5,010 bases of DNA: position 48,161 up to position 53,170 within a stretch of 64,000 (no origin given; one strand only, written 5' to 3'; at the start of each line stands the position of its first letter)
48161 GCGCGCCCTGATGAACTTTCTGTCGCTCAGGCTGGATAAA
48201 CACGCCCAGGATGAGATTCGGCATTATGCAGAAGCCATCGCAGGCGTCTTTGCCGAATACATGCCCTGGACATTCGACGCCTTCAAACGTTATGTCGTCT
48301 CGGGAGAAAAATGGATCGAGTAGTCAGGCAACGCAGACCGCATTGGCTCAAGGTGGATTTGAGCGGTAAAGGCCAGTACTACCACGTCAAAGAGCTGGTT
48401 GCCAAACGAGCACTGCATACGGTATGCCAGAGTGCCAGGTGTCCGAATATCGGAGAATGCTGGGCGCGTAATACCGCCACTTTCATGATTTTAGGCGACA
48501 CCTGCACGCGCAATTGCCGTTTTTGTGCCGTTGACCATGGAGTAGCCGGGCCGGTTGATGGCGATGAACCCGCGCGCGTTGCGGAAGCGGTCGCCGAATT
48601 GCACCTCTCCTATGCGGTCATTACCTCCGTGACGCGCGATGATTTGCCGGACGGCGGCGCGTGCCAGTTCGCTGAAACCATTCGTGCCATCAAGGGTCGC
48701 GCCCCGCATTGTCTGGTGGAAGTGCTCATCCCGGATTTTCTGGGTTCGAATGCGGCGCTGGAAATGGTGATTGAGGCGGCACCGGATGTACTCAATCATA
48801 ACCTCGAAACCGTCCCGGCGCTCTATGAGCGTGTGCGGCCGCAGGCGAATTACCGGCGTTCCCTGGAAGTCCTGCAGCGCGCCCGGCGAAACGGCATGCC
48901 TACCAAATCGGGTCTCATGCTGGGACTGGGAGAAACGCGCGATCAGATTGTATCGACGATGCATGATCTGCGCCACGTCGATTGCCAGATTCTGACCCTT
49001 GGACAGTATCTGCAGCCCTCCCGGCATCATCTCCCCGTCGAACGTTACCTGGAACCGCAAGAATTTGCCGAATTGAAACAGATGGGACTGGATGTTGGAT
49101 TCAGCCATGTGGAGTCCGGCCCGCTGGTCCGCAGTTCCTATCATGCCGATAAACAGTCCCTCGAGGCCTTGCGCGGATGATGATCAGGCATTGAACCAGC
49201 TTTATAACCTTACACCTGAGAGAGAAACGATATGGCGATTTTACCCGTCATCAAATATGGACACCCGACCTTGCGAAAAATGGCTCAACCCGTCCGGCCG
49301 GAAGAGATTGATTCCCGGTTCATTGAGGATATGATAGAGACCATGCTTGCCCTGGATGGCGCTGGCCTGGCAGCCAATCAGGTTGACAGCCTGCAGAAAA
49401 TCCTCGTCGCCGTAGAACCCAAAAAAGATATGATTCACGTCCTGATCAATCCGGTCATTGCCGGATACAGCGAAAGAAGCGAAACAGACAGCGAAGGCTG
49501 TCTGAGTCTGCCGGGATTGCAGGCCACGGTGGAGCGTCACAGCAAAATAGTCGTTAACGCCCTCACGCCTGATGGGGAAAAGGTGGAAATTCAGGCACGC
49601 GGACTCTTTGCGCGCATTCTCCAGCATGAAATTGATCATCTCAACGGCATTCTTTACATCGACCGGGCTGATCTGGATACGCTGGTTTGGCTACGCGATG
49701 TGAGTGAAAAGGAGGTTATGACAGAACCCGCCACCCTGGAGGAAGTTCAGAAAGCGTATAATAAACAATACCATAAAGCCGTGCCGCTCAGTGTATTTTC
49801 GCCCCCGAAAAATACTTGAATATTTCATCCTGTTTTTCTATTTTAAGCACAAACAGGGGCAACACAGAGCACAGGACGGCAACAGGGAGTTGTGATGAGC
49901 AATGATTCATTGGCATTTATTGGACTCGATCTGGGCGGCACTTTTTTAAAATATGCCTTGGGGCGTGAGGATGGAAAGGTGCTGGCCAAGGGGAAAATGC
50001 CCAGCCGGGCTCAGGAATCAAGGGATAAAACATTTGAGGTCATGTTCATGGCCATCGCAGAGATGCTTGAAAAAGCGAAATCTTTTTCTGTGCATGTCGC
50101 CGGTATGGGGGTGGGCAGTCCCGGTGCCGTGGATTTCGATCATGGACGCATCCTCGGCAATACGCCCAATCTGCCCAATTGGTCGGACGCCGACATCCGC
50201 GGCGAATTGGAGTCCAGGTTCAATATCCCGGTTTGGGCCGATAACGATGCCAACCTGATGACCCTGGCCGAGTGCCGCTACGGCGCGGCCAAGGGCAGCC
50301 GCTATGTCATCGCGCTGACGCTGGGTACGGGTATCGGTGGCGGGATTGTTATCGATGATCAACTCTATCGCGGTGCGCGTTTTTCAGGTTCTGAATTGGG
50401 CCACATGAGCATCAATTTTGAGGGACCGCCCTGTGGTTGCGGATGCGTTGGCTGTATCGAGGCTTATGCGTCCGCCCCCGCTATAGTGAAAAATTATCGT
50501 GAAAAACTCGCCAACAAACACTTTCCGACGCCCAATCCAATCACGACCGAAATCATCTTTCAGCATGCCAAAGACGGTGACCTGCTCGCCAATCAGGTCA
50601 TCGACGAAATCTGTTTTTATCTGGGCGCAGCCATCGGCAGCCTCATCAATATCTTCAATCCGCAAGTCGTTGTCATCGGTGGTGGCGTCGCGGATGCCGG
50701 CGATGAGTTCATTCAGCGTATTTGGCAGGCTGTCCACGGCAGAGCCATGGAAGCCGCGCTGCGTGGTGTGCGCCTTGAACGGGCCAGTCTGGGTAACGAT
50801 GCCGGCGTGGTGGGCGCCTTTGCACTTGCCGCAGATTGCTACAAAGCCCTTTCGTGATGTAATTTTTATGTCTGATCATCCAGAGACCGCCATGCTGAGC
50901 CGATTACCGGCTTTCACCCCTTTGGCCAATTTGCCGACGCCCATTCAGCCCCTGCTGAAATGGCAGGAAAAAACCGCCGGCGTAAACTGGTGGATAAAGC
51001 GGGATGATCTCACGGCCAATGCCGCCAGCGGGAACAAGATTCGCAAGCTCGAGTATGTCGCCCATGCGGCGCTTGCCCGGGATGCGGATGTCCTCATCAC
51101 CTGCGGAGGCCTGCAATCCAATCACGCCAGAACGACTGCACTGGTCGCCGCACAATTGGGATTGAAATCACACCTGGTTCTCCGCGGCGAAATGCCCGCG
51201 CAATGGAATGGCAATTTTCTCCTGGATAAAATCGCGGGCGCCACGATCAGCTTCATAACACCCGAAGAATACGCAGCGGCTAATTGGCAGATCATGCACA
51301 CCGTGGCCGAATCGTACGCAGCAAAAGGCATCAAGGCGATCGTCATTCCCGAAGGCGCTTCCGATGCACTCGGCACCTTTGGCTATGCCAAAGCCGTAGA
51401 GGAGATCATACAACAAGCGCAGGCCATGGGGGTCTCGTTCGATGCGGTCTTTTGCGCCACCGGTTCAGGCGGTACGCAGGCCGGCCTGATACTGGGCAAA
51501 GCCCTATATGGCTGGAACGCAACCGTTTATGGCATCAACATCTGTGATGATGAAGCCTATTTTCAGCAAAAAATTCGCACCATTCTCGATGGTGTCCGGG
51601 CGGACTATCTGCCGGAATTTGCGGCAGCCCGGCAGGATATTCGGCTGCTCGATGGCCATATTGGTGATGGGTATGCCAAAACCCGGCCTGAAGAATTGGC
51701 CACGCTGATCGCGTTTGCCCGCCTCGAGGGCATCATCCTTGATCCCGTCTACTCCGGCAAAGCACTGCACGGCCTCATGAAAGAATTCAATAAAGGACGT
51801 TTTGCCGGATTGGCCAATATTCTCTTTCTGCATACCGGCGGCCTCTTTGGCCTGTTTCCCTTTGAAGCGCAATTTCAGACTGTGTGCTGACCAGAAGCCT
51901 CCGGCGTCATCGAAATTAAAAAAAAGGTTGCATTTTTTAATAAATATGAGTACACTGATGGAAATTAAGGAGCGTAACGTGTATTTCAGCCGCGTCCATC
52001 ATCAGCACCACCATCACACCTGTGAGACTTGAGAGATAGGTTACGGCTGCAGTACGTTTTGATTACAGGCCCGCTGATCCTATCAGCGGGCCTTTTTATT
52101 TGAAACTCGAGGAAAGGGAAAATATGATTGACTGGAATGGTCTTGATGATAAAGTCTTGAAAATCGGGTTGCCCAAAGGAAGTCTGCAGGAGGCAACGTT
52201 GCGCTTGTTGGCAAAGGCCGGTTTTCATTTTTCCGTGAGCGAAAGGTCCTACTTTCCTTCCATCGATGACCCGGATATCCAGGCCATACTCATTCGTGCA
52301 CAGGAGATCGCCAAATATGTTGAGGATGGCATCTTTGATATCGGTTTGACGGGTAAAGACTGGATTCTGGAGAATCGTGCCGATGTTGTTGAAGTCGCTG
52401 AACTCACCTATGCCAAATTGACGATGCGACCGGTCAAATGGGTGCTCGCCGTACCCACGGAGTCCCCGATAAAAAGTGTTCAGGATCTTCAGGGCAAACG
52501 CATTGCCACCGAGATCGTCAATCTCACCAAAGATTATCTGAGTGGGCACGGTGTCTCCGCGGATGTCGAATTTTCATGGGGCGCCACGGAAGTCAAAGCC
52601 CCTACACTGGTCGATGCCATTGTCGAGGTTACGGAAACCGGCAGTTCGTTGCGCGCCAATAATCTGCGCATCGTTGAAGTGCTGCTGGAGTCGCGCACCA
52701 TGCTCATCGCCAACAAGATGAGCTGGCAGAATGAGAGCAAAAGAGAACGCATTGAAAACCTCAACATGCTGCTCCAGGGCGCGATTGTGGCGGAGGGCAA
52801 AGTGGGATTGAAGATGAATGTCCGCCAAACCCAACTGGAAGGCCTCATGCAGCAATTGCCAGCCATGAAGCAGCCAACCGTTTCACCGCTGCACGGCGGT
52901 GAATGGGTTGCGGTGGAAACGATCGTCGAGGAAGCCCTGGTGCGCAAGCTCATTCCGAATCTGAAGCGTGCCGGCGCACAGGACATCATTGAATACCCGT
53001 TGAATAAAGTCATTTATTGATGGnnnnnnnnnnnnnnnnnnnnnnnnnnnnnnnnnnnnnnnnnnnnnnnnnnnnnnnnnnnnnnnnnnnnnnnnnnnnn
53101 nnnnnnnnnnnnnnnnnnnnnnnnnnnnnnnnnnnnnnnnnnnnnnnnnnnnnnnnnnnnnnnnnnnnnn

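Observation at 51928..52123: Histidine-operon leader peptide and attenuator (hisL-like) in a non-enterobacterial, E. coli-ordered hisGDCBHAFI operon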

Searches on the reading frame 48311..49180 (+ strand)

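Call 49: search_protein_families(library=pfam, proteins=[window:48311-49180:+], max_evalue=0.001)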
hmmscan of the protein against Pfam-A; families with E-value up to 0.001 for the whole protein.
window:48311-49180:+ (289 aa): 2 families
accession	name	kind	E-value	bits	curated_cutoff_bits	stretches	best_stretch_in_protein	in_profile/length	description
PF04055.27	Radical_SAM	-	8.6e-21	75.3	29.5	1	59-220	1-166/166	Radical SAM superfamily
PF16881.10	LIAS_N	-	6e-05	23.9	27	1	6-44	58-96/96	N-terminal domain of lipoyl synthase of Radical_SAM family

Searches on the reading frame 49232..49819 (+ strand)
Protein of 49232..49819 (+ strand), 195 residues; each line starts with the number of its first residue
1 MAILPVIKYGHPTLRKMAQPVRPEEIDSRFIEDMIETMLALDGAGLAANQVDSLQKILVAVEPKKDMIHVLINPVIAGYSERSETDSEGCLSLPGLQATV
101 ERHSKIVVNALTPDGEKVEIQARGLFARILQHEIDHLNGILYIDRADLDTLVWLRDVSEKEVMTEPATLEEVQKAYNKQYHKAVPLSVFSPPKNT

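Call 49: search_protein_families(library=pfam, proteins=[window:49232-49819:+], max_evalue=0.001)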
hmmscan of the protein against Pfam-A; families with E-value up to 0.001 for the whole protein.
window:49232-49819:+ (195 aa): 1 family
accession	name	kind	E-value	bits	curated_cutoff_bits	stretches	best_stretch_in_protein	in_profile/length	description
PF01327.26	Pep_deformylase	-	4.2e-46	156.8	22.8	1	4-147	2-151/156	Polypeptide deformylase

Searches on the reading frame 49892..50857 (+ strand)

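Call 49: search_protein_families(library=pfam, proteins=[window:49892-50857:+], max_evalue=0.001)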
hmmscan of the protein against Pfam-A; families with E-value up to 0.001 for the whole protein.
window:49892-50857:+ (321 aa): 2 families
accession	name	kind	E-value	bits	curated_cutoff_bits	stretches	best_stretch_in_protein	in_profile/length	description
PF00480.26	ROK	-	1.3e-72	245.3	22.9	1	10-315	2-293/294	ROK family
PF01869.26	BcrAD_BadFG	-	6.6e-05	23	31.5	0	10-78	1-71/271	BadF/BadG/BcrA/BcrD ATPase family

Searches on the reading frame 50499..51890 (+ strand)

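Call 6: search_protein_families(library=ncbifam, proteins=[window:50499-51890:+], max_evalue=0.00001)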
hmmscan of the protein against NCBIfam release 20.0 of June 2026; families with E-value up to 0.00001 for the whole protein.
window:50499-51890:+ (463 aa): 8 families
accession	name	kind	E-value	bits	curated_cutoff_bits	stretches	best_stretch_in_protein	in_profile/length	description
TIGR01275.1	ACC_deam_rel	subfamily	7e-89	298.3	289.4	1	142-455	3-317/321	pyridoxal phosphate-dependent enzymes, D-cysteine desulfhydrase family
NF052482.1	sulfolyase_CuyA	equivalog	3.7e-84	282.4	450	1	133-459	3-331/332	D-cysteate sulfo-lyase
NF052537.1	CoM_syn_XcbE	exception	3e-75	253.4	450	1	139-453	8-321/322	coenzyme M biosynthesis enzyme XcbE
NF010646.0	PRK14045.1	equivalog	2.9e-66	224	550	1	130-456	6-322/329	1-aminocyclopropane-1-carboxylate deaminase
NF003030.0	PRK03910.1-3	equivalog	1.3e-62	212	429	1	138-457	12-333/338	D-cysteine desulfhydrase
NF003032.0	PRK03910.1-5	equivalog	7e-57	193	469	1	145-457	18-328/330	D-cysteine desulfhydrase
NF003029.0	PRK03910.1-1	equivalog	1.3e-53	182.5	610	1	134-456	7-325/328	D-cysteine desulfhydrase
TIGR01274.1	ACC_deam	equivalog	5.7e-49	167.1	392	1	140-457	8-332/337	1-aminocyclopropane-1-carboxylate deaminase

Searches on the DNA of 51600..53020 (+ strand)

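Call 3: search_rna_families(source=window, start=51600, end=52400, threshold=evalue, max_evalue=10, show_alignments=3)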
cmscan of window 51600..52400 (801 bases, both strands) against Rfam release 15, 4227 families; matches with E-value up to 10: 8.
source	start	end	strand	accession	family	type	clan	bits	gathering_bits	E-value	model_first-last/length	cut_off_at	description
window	51984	52099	+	RF00506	Thr_leader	Cis-reg; leader;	-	24.1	55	0.042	1-118/118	no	Threonine operon leader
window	52042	52107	+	RF00519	suhB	Gene; sRNA;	CL00108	20.5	41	0.11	1-77/77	no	Makes More Granules Regulator RNA (mmgR)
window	52067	52096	-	RF00116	C0465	Gene; sRNA;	-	18.1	40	1.9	43-72/78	no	C0465 RNA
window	52015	52099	+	RF00513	Trp_leader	Cis-reg; leader;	-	16.5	41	2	1-100/100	no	Tryptophan operon leader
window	51986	52099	+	RF02837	anti-hemB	Gene; sRNA;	-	16.3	49.5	0.47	1-81/81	no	Burkholderia RNA 7 (anti-hemB)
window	52063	52111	-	RF02450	ncr1175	Gene; sRNA;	-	16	60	4.4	1-110/110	no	Bacillus sRNA ncr1175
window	52064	52166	-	RF02901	AaHKsRNA41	Gene; sRNA;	-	14.4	97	1.2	1-187/187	no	Aggregatibacter sRNA 41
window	51984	52019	-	RF01134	sR30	Gene; snRNA; snoRNA; CD-box;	-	10.7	38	6.7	1-57/57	no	Small nucleolar RNA sR30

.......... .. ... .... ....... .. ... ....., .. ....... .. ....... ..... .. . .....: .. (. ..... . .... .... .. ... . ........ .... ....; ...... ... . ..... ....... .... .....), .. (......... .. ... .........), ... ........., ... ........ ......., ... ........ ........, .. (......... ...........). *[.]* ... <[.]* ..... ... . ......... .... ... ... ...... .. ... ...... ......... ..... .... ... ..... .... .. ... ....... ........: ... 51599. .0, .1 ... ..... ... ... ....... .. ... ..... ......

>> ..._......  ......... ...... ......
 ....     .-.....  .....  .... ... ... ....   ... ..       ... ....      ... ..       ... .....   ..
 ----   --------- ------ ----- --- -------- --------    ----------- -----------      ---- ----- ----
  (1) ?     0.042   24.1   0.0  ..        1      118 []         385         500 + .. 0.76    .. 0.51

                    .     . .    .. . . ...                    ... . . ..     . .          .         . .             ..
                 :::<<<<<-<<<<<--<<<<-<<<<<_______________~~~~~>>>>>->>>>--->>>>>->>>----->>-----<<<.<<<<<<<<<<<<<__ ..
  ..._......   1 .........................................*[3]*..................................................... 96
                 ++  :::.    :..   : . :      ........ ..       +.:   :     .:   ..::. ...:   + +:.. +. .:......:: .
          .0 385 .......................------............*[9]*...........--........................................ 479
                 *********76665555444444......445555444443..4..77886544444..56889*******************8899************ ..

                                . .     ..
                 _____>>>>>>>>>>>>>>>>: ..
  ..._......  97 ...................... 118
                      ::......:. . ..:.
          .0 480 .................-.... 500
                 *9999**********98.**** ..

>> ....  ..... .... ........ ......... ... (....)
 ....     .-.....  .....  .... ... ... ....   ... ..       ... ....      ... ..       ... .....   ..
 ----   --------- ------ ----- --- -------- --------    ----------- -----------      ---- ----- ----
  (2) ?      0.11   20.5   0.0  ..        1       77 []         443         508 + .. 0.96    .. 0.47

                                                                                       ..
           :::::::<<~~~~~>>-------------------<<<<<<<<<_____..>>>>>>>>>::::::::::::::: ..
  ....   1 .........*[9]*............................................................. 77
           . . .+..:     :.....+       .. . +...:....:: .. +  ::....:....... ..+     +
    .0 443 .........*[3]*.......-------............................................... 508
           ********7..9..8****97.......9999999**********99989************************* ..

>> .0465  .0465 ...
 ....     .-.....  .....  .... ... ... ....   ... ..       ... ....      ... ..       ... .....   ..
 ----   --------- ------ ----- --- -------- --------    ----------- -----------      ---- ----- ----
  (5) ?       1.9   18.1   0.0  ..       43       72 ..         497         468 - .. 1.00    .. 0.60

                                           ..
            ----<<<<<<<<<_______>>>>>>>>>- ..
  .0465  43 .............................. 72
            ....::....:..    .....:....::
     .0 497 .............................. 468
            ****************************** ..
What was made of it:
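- On Rfam RF00514 His_leader (gammaproteobacterial): No RF00514 hit in 51600-52400 even at E <= 10 (call 3).
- On T-box leader (histidine-specific): No T-box hit at E <= 10 in 51600-52400 (call 3).
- Tried and rejected: Rfam on the leader at E <= 10 gave only weak Thr_leader (24 bits against 55), Trp_leader and sRNA hits, all resting on the terminator (call 3).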

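Call 52: search_rna_families(sources=[L161, L163, L166, L169, L171, L173, L174, L175, L178, L180], threshold=gathering)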
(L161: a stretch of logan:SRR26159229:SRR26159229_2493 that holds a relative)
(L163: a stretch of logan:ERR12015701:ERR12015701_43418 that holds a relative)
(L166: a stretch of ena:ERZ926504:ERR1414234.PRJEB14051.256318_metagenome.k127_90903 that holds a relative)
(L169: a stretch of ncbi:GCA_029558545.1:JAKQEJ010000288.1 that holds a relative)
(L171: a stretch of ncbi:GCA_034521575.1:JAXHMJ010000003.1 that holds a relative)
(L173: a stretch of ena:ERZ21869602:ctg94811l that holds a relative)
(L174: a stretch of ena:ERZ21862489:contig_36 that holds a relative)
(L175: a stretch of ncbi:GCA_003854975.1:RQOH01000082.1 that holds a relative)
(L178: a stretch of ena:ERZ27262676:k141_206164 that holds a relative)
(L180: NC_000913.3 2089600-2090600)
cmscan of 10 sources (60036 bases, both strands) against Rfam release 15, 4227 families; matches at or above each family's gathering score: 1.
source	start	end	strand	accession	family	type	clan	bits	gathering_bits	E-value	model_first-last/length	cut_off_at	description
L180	423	546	+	RF00514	His_leader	Cis-reg; leader;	-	131.6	49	1.3e-21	1-126/126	no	Histidine operon leader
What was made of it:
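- On Rfam RF00514 His_leader (gammaproteobacterial): None in nine KSB1 relatives, while the E. coli control scored 131.6 bits in the same run (call 52).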

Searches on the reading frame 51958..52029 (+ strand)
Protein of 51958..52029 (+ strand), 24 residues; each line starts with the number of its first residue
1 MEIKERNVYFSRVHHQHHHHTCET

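Call 60: search_protein_families(library=pfam, proteins=[window:51958-52029:+], max_evalue=10)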
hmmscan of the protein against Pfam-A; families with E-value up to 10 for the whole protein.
seq(24 aa): 0 families
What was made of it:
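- There is no Pfam match (call 60).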
